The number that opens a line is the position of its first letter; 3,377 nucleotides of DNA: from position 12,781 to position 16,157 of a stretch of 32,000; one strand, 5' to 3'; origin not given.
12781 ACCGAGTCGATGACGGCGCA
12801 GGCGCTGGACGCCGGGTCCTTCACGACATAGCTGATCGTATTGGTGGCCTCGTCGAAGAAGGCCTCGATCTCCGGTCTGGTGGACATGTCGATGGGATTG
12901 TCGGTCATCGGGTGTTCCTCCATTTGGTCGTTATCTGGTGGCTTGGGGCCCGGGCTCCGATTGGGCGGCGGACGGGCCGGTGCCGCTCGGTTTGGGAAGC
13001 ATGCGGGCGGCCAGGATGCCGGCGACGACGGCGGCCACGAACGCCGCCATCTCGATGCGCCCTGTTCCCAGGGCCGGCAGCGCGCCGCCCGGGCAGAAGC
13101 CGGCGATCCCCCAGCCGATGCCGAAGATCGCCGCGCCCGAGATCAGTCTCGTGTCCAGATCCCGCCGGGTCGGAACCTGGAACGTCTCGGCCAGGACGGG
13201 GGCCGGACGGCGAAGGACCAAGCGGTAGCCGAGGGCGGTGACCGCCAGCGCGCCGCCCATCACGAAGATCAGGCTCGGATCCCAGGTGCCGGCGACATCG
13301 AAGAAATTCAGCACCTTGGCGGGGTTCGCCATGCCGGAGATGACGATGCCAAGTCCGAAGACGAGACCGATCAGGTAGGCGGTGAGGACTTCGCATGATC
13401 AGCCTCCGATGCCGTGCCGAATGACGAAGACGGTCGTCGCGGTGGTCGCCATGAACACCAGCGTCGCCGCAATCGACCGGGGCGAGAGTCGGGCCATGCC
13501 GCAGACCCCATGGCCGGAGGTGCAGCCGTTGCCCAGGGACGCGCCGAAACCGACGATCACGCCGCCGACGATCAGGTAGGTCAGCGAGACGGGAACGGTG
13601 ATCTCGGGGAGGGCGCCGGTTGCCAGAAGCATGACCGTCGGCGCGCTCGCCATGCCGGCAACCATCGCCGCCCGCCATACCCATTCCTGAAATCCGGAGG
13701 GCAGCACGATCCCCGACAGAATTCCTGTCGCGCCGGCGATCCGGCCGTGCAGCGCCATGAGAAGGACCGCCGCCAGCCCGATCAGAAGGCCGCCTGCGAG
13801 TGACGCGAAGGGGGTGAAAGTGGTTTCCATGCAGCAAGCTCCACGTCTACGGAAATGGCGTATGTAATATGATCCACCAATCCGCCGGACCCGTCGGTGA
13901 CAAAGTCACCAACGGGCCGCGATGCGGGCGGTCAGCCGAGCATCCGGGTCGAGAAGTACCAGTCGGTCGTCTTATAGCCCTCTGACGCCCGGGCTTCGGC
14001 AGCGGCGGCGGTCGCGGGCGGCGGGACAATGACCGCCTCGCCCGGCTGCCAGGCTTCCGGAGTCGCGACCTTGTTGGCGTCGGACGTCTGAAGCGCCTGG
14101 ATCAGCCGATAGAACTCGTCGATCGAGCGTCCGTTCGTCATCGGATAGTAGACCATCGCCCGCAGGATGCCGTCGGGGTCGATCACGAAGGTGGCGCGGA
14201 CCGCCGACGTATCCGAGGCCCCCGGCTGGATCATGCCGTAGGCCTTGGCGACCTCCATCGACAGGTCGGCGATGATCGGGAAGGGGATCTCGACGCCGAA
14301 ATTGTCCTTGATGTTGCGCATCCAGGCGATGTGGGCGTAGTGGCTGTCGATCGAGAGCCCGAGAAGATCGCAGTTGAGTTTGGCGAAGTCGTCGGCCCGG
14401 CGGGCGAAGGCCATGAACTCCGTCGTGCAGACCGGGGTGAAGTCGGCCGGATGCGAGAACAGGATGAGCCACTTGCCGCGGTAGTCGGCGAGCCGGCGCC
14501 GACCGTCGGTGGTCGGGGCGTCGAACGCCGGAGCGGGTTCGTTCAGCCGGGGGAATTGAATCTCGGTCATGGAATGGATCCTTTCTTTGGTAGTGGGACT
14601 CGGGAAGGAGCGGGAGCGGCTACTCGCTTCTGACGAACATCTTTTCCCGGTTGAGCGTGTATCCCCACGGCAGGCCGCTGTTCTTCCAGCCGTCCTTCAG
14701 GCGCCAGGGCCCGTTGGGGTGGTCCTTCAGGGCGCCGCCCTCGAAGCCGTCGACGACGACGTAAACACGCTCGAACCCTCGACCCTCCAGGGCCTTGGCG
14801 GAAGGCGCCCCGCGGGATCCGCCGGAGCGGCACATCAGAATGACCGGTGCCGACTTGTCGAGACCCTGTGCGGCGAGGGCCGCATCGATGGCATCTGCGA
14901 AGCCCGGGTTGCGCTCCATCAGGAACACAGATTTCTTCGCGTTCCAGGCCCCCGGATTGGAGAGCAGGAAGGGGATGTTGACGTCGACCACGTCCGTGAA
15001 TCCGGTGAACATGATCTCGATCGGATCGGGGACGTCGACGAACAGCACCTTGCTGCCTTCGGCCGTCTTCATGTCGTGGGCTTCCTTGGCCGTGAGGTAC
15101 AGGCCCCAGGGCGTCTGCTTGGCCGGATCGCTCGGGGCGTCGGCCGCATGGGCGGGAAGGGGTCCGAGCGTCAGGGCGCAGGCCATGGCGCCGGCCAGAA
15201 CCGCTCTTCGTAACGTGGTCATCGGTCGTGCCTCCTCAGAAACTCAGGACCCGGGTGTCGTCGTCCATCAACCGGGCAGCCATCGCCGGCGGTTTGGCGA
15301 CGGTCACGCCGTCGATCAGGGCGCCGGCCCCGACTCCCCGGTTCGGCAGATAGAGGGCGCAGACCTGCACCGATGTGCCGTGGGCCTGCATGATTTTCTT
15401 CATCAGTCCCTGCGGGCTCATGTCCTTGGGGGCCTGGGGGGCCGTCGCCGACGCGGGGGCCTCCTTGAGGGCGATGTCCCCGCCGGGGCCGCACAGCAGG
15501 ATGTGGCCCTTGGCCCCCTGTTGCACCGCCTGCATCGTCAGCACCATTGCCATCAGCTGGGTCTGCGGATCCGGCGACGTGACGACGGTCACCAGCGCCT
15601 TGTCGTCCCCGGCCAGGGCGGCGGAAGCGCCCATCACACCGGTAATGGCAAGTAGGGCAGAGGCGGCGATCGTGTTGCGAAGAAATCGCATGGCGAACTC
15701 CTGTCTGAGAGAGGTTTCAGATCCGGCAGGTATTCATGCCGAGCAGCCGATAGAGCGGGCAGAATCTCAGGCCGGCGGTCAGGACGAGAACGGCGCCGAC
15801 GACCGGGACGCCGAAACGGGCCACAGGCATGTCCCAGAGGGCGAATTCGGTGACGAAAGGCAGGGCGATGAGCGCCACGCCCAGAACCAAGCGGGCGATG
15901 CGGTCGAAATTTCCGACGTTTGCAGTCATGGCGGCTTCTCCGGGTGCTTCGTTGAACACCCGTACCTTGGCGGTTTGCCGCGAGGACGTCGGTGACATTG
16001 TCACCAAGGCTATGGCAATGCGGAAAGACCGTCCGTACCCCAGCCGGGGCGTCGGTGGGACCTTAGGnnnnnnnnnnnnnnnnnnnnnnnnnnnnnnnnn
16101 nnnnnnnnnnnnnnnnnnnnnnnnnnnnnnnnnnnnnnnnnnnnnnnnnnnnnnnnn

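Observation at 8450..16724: Ten-gene co-directional sulfur/persulfide cluster headed by a Crp/Fnr-type regulator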

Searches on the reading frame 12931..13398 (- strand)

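Call 3: search_protein_families(library=pfam, proteins=[window:12931-13332:-], max_evalue=0.01)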
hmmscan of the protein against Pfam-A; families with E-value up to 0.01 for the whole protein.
window:12931-13332:- (133 aa): 2 families
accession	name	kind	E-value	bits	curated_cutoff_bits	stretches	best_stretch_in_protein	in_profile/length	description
PF20398.3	DUF6691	-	1e-34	120.3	27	1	1-113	22-134/142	Family of unknown function (DUF6691)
PF04143.19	Sulf_transp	-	1.6e-06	28.4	27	1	28-109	28-103/310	Sulphur transport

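Call 16: search_protein_families(library=ncbifam, proteins=[window:12931-13398:-], max_evalue=0.01)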
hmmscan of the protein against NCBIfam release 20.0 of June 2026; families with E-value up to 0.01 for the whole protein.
window:12931-13398:- (155 aa): 1 family
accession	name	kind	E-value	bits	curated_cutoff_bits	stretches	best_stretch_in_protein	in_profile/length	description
NF006527.0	PRK08990.1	equivalog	0.0033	16.8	341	1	7-60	4-52/254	flagellar motor protein PomA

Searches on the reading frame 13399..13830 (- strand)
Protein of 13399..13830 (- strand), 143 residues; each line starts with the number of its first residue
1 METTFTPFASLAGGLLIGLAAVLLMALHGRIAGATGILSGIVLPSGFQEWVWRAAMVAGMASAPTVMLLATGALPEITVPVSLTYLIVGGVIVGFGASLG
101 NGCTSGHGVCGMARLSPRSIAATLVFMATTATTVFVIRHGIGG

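Call 3: search_protein_families(library=pfam, proteins=[window:13399-13830:-], max_evalue=0.01)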
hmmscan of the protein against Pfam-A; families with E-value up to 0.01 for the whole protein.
window:13399-13830:- (143 aa): 1 family
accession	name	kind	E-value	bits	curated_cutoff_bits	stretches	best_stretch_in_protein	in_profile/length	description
PF04143.19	Sulf_transp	-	2e-08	34.6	27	1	8-131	177-309/310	Sulphur transport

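Call 16: search_protein_families(library=ncbifam, proteins=[window:13399-13830:-], max_evalue=0.01)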
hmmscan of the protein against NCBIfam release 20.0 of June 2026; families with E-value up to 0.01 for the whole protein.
window:13399-13830:- (143 aa): 1 family
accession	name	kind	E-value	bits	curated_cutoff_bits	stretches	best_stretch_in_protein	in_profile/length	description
NF052577.1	ThSTportTsuASprch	equivalog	1.1e-06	28.3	400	1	80-135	270-325/330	thiosulfate transporter TsuA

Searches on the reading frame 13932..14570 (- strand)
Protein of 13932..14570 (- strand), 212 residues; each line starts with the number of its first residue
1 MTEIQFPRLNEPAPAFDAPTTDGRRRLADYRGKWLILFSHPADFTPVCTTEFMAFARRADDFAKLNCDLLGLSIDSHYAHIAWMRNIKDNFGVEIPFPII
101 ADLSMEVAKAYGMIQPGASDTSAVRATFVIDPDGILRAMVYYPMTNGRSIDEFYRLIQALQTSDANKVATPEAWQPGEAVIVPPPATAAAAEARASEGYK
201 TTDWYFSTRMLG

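Call 3: search_protein_families(library=pfam, proteins=[window:13932-14570:-], max_evalue=0.01)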
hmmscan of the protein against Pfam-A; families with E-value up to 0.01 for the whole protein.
window:13932-14570:- (212 aa): 3 families
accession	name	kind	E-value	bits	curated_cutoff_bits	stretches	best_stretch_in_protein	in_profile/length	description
PF00578.27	AhpC-TSA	-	1.3e-36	125.7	26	1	10-138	2-123/124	AhpC/TSA family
PF08534.16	Redoxin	-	6.7e-16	58.8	26.6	1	10-145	3-137/148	Redoxin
PF10417.14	1-cysPrx_C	-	9.8e-11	41.9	21.1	1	159-195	1-38/41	C-terminal domain of 1-Cys peroxiredoxin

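Call 16: search_protein_families(library=ncbifam, proteins=[window:13932-14570:-], max_evalue=0.01)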
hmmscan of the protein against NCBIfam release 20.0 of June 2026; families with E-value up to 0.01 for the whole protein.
window:13932-14570:- (212 aa): 12 families
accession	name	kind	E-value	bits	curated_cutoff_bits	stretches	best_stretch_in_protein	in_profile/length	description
NF009668.0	PRK13189.1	equivalog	2.7e-86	288.4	211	1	2-209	5-220/224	peroxiredoxin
NF009669.0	PRK13190.1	equivalog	7.2e-73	244.1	261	1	9-208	5-201/203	putative peroxiredoxin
NF009670.0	PRK13191.1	equivalog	6.7e-65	218.6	374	1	2-207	2-208/215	putative peroxiredoxin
NF010122.0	PRK13599.1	equivalog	9.2e-61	205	456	1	1-207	1-215/220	peroxiredoxin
NF040737.1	peroxi_PrxU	equivalog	7.2e-38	130.6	270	1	9-188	38-222/233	thioredoxin-dependent peroxiredoxin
NF011576.0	PRK15000.1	subfamily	6.6e-28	97.8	301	1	31-185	33-186/200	peroxiredoxin C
TIGR03137.1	AhpC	equivalog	1.1e-25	90.5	272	1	29-183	28-179/187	alkyl hydroperoxide reductase subunit C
NF053650.1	PerredPrxQDein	equivalog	1.1e-14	54.7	260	1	14-138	2-124/148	thioredoxin-dependent peroxiredoxin PrxQ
NF006960.0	PRK09437.1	equivalog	6.4e-07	29.4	140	1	11-136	8-132/156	thioredoxin-dependent thiol peroxidase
NF002854.0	PRK03147.1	subfamily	9.9e-07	28.8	170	1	10-158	39-173/176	thiol-disulfide oxidoreductase ResA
NF045827.1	perox_SUH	exception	0.00036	20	298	1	29-137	41-144/178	thiol peroxidase Prx-SUH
NF001808.0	PRK00522.1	equivalog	0.00096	18.6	123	1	7-135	18-142/167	thiol peroxidase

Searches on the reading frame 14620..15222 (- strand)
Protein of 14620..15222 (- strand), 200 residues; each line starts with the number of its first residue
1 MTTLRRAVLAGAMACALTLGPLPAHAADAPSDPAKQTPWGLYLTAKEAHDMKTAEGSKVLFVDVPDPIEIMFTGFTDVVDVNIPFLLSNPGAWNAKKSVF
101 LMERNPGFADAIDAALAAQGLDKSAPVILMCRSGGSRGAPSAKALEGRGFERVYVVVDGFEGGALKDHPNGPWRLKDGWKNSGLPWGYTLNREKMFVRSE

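Call 3: search_protein_families(library=pfam, proteins=[window:14620-15222:-], max_evalue=0.01)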
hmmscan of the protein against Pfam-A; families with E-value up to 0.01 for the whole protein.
window:14620-15222:- (200 aa): 1 family
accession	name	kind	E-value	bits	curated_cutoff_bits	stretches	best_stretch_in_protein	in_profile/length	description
PF00581.25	Rhodanese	-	1.9e-05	25.5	22.2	1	90-162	31-98/102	Rhodanese-like domain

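Call 16: search_protein_families(library=ncbifam, proteins=[window:14620-15222:-], max_evalue=0.01)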
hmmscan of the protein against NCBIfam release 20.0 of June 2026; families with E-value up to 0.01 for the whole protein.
window:14620-15222:- (200 aa): 3 families
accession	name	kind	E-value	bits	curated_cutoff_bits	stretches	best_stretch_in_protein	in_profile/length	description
NF001195.0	PRK00162.1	equivalog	0.0008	19.7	102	1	122-162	56-95/108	thiosulfate sulfurtransferase GlpE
NF006444.0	PRK08762.1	equivalog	0.003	16.3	449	1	113-161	58-105/387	molybdopterin-synthase adenylyltransferase MoeB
NF033833.0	rhodan_ChrE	equivalog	0.0061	16.5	120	1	119-169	54-103/108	rhodanese family chromate resistance protein ChrE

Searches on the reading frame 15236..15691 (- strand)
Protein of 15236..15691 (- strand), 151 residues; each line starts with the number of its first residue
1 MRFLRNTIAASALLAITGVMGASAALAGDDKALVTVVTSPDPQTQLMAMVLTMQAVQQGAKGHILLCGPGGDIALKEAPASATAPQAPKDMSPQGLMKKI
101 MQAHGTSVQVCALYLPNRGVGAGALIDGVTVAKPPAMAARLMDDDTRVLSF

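Call 3: search_protein_families(library=pfam, proteins=[window:15236-15691:-], max_evalue=0.01)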
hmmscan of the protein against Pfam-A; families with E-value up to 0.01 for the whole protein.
window:15236-15691:- (151 aa): 0 families

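Call 16: search_protein_families(library=ncbifam, proteins=[window:15236-15691:-], max_evalue=0.01)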
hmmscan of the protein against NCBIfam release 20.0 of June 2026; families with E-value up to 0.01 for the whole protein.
window:15236-15691:- (151 aa): 1 family
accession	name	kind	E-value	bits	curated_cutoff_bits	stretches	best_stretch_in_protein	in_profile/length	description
TIGR04044.1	MSMEG_0572_fam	equivalog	0.0001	22.1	109.85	1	30-135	31-137/159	MSMEG_0572/Sll0783 family nitrogen starvation response protein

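Call 17: search_protein_families(library=pfam, proteins=[window:15236-15691:-], max_evalue=5)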
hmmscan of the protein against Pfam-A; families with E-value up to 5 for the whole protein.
window:15236-15691:- (151 aa): 0 families

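Call 22: find_homologous_proteins(query=window:15236-15691:-, max_evalue=0.001)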
Query window:15236-15691:- (151 aa): 1497 proteins with E <= 0.001 among 1702 candidates; the best 120 are listed.
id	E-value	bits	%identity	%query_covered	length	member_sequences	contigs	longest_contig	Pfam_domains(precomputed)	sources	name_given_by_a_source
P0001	1.4e-77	276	89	100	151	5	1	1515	-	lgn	-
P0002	3.9e-73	262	86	100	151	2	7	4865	-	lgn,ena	-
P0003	1.3e-60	221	83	84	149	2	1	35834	-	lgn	-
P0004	4.3e-59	216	77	100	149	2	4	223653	-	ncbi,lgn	ncbi:MAG: hypothetical protein RLO01_04665 [Thalassobaculaceae bacterium]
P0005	1.7e-58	214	83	81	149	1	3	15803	-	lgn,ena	-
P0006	2.4e-58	214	72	100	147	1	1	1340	-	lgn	-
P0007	2.5e-56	207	71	100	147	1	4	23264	-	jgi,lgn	jgi:hypothetical protein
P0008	3.8e-56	207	78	81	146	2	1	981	-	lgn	-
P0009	2.5e-55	204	70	98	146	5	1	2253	-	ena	-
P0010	3.0e-55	204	69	95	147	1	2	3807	-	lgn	-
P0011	8.5e-55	202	76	81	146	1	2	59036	-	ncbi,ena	-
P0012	8.5e-55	202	76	81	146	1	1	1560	-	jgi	jgi:hypothetical protein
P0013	1.4e-54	202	76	81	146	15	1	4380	-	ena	-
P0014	1.9e-54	201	75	87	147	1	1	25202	-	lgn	-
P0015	2.1e-54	201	66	100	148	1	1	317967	-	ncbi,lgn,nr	ncbi:MAG: hypothetical protein NXI16_06460 [Alphaproteobacteria bacterium]|nr:hypothetical protein [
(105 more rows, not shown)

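Call 24: find_related_loci(query=A1, collection=genome_contigs, flank=10000)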
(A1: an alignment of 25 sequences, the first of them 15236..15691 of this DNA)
Query A1 (151 aa) in genome_contigs; peptide patterns used: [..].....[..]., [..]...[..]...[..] (x = any residue, [..] = any of these).
599 stretches matched a pattern (row limit reached: there are more); 575 encode a relative of the query (tblastn E <= 1e-3); the best 80 are kept; 80 distinct loci.
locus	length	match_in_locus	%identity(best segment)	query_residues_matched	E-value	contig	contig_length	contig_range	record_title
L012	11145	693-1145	87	1-151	1e-79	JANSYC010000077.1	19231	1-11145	MAG: Alphaproteobacteria bacterium isolate bin.41 k141_592112_length_19231_cov_15.0000, whole genome shotgun sequence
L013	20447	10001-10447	77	1-151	4e-64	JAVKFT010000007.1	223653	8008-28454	MAG: Thalassobaculaceae bacterium isolate F1-TOW-08 k141_3764, whole genome shotgun sequence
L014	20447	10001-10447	71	2-151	4e-61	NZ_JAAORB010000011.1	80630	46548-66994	Roseovarius gahaiensis strain GH877 scaffold11, whole genome shotgun sequence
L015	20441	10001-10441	68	1-151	2e-60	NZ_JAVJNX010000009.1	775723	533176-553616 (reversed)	MAG: Nisaea sp. isolate A1-SPW-09 k141_9657, whole genome shotgun sequence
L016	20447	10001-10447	69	2-151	2e-58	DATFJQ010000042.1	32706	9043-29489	MAG TPA_asm: Roseovarius sp. isolate SMAG_U9148 k141_115201, whole genome shotgun sequence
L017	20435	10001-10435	68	6-151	1e-57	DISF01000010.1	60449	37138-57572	MAG TPA_asm: Roseovarius sp. UBA6217 UBA6217_contig_13825, whole genome shotgun sequence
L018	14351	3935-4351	67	11-151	1e-57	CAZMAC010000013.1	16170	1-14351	MAG TPA_asm: uncultured Hyphomicrobiaceae bacterium isolate SRP128890_co1_180 genome assembly, contig: NODE_5579_length_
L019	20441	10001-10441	64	3-151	4e-56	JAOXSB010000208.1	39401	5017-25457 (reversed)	MAG: Mangrovicoccus sp. isolate R2S4C2D_S42.009 k141_94169, whole genome shotgun sequence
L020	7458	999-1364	71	29-151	7e-56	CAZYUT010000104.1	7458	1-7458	MAG TPA_asm: uncultured Hyphomicrobiaceae bacterium isolate SRP128890_co1_200 genome assembly, contig: NODE_13713_length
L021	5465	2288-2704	66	11-151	6e-56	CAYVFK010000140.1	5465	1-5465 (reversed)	MAG TPA_asm: uncultured Hyphomicrobiaceae bacterium isolate binchicken_co8_289 genome assembly, contig: NODE_29962_lengt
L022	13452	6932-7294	72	30-151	8e-56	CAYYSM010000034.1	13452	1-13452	MAG TPA_asm: uncultured Hyphomicrobiaceae bacterium isolate SRP141376_co4_127 genome assembly, contig: NODE_7757_length_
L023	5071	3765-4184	65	11-151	2e-55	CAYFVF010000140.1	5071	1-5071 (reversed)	MAG TPA_asm: uncultured Hyphomicrobiaceae bacterium isolate ERP107533_co1_19 genome assembly, contig: NODE_21933_length_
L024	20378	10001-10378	68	26-151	7e-55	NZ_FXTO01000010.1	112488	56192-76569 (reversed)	Thalassovita litoralis strain DSM 29506, whole genome shotgun sequence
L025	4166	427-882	60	1-151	5e-55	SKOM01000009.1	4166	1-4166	MAG: Candidatus Competibacteraceae bacterium isolate CSSed162cmA_329 CSSed16-2cmA-118168, whole genome shotgun sequence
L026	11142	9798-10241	59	2-151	7e-55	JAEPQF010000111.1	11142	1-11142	MAG: Hyphomicrobiales bacterium isolate HXMU1428-3 NODE_111_length_11142_cov_3.764844, whole genome shotgun sequence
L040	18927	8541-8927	65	22-151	6e-54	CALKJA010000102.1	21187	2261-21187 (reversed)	MAG: uncultured Rhodobacteraceae bacterium isolate B4_Bin_Bin_5_1 genome assembly, contig: c_000000233735, whole genome 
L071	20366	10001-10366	68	29-151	9e-52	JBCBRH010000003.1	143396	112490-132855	MAG: Pseudomonadota bacterium isolate J06636_20 k141_154902_length_143396_cov_45.4609, whole genome shotgun sequence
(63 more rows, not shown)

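Call 47: predict_structure(alignment_id=A1)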
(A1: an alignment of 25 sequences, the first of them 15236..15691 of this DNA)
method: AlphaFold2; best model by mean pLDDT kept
length: 151 residues; sequences in the alignment: 25
mean_pLDDT: 86.0   pTM: 0.75
mean pLDDT of the five models: 86.0, 85.6, 85.3, 85.2, 81.9
residues with pLDDT >= 90: 110; 70-90: 11; 50-70: 26; < 50: 4
segments of 3 or more residues with pLDDT < 50: none
pLDDT, mean of each block of 10 residues (from residue 1): 52 53 52 95 96 95 96 97 86 96 97 94 97 92 94 95
secondary structure, 60 per line:
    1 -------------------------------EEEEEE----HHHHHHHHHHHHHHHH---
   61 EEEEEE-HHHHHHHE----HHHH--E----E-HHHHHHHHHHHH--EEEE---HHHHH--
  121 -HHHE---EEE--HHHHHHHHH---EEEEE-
elements in order: E32-37 H42-57 E61-66 H68-74 H80-83 H93-104 E107-110 H114-118 E129-131 H134-142 E146-150

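Call 52: fold_search(model_id=the predicted structure, library=pdb)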
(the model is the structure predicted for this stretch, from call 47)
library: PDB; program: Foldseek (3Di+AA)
matches with E <= 10: 1271; with E <= 0.001: 13
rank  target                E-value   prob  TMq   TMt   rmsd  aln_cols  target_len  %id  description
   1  1jx7_A                3.5e-07  1.00  0.63  0.79   3.3       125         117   20  Crystal structure of ychN protein from E.coli (released 2002-09-07)
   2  2qs7_A                3.2e-06  1.00  0.66  0.71   3.1       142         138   16  CRYSTAL STRUCTURE OF a putative oxidoreductase of the DsrE/DsrF-like family (SSO1126) FROM SULFOLOBUS SOLFATARICUS P2  (released 2007-08-21)
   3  3mc3                  6.6e-06  1.00  0.63  0.77   3.7       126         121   15  Crystal structure of DsrE/DsrF-like family protein (NP_342589.1) from SULFOLOBUS SOLFATARICUS at 1.49 A resolution (released 2010-05-19)
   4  3pnx_A                8.1e-06  1.00  0.66  0.62   4.5       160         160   11  Crystal structure of a putative sulfurtransferase dsrE (Swol_2425) from Syntrophomonas wolfei str. Goettingen at 1.92  (released 2010-12-15)
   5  2pd2_A                1.9e-05  1.00  0.58  0.78   2.8       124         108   11  Crystal structure of (ST0148) conserved hypothetical from Sulfolobus Tokodaii Strain7 (released 2007-10-02)
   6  2hy5_B                3.9e-05  1.00  0.59  0.66   3.7       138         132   13  Crystal structure of DsrEFH (released 2006-09-19)
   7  1l1s                  4.5e-05  1.00  0.56  0.73   3.3       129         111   12  Structure of Protein of Unknown Function MTH1491 from Methanobacterium thermoautotrophicum (released 2002-05-29)
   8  8uja_A                5.4e-05  1.00  0.58  0.78   2.8       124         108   13  T33-fn10 - Designed Tetrahedral Protein Cage Using Fragment-based Hydrogen Bond Networks (released 2024-03-06)
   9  2hy5_A                5.8e-05  1.00  0.59  0.68   3.4       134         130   13  Crystal structure of DsrEFH (released 2006-09-19)
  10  2hy5_C                5.8e-05  1.00  0.48  0.66   4.1       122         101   16  Crystal structure of DsrEFH (released 2006-09-19)
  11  3pnx_B                8.1e-05  1.00  0.65  0.63   4.5       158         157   11  Crystal structure of a putative sulfurtransferase dsrE (Swol_2425) from Syntrophomonas wolfei str. Goettingen at 1.92  (released 2010-12-15)
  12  2d1p_C                5.4e-04  1.00  0.48  0.69   3.3       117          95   14  crystal structure of heterohexameric TusBCD proteins, which are crucial for the tRNA modification (released 2006-02-28)
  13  2d1p_E                7.5e-04  1.00  0.59  0.73   3.4       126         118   15  crystal structure of heterohexameric TusBCD proteins, which are crucial for the tRNA modification (released 2006-02-28)
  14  2d1p_B                2.0e-03  1.00  0.59  0.72   3.4       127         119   15  crystal structure of heterohexameric TusBCD proteins, which are crucial for the tRNA modification (released 2006-02-28)
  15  2z08                  3.2e-02  0.23  0.24  0.28  10.7       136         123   13  Crystal structure of uncharacterized conserved protein from Thermus thermophilus HB8 (released 2007-11-13)
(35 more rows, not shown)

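Call 82: search_protein_families(library=pfam, proteins=[L071:6719-7351:+, L071:7390-8799:+, L071:8424-9818:+, L071:9272-9922:+, L071:11242-11910:+, L071:11796-12413:+, L040:7828-8442:+], max_evalue=0.001)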
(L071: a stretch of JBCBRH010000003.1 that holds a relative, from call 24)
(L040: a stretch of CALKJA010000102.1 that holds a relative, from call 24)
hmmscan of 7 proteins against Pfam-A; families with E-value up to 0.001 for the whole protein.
L071:6719-7351:+ (210 aa): 3 families
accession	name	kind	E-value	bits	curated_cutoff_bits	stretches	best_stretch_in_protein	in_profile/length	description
PF00578.27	AhpC-TSA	-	1.8e-29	102.7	26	1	6-134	2-122/124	AhpC/TSA family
PF08534.16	Redoxin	-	9.9e-14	51.8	26.6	1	6-142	3-137/148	Redoxin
PF10417.14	1-cysPrx_C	-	8.6e-11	42.1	21.1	1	156-194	1-40/41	C-terminal domain of 1-Cys peroxiredoxin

L071:7390-8799:+ (469 aa): 1 family
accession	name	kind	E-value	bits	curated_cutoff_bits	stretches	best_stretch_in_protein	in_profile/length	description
PF01654.22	Cyt_bd_oxida_I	-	1.5e-165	551.3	26.2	1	10-438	1-418/418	Cytochrome bd terminal oxidase subunit I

L071:8424-9818:+ (464 aa): 1 family
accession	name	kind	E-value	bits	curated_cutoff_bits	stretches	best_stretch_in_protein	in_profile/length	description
PF02322.20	Cyt_bd_oxida_II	-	2.2e-99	333.1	35.6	1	135-453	1-302/302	Cytochrome bd terminal oxidase subunit II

L071:9272-9922:+ (216 aa): 1 family
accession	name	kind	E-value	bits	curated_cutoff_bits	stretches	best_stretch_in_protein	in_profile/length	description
PF10617.14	DUF2474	-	1.3e-05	25.6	26.6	1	190-214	6-30/39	Protein of unknown function (DUF2474)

L071:11242-11910:+ (222 aa): 0 families

L071:11796-12413:+ (205 aa): 0 families

L040:7828-8442:+ (205 aa): 3 families
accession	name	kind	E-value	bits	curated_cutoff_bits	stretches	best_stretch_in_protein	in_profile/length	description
PF00578.27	AhpC-TSA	-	5.5e-31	107.5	26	1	2-130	2-122/124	AhpC/TSA family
PF08534.16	Redoxin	-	1.1e-11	45.2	26.6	1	2-138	3-137/148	Redoxin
PF10417.14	1-cysPrx_C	-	6e-11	42.6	21.1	1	152-190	1-40/41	C-terminal domain of 1-Cys peroxiredoxin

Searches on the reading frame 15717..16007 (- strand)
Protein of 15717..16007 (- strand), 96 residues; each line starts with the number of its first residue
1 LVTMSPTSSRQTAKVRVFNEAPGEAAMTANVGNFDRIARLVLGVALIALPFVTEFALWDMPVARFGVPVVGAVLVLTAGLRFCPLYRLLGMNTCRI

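Call 3: search_protein_families(library=pfam, proteins=[window:15717-16007:-], max_evalue=0.01)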
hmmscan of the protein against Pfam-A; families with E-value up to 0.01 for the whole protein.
window:15717-16007:- (96 aa): 2 families
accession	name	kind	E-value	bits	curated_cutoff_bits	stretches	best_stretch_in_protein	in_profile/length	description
PF11127.14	YgaP-like_TM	-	3.2e-19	69.3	25.3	1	27-95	1-64/66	Inner membrane protein YgaP-like, transmembrane domain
PF03779.20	SPW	-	0.0044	17.9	31.5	1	37-82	4-46/93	SPW repeat domain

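Call 16: search_protein_families(library=ncbifam, proteins=[window:15717-16007:-], max_evalue=0.01)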
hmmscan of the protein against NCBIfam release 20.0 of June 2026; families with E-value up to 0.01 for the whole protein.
window:15717-16007:- (96 aa): 0 families
